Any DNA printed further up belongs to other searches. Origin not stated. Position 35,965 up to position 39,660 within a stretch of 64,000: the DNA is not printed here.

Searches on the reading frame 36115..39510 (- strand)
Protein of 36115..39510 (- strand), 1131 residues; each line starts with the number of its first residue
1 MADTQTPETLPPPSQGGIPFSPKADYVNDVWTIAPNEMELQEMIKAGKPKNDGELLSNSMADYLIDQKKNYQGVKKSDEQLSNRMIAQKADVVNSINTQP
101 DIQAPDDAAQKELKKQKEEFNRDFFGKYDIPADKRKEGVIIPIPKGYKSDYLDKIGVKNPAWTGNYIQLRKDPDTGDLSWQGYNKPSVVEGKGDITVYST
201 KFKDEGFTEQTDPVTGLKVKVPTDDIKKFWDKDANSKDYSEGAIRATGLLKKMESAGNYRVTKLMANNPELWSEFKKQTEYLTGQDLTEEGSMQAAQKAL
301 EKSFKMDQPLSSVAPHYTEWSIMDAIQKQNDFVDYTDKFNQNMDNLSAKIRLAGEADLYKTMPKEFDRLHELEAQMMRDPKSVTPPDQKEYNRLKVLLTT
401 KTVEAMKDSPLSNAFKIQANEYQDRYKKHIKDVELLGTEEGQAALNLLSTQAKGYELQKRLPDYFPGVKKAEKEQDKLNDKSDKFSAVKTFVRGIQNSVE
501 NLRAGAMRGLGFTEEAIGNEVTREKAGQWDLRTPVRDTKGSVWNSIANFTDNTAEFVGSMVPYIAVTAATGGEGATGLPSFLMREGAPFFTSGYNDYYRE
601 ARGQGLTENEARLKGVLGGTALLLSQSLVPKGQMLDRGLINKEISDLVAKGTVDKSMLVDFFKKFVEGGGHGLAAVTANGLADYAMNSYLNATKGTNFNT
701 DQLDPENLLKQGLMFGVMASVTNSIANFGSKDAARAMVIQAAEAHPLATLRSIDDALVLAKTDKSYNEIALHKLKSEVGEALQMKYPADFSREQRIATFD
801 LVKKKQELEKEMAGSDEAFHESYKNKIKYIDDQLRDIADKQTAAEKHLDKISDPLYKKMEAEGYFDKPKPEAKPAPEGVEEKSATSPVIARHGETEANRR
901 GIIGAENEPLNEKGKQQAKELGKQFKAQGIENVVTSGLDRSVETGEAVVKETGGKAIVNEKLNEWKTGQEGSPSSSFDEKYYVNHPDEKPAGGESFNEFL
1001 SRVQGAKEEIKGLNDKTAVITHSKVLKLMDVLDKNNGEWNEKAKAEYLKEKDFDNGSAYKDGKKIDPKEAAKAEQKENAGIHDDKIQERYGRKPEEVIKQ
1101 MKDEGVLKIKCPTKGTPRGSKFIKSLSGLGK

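Call 52: search_protein_families(library=phrogs, proteins=[window:36115-39510:-], max_evalue=0.00001)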
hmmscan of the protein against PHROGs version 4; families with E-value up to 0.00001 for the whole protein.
window:36115-39510:- (1131 aa): 1 family
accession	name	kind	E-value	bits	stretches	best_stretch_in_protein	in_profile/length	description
phrog_12933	-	unknown function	2.5e-20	74.3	1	889-1029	6-157/197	-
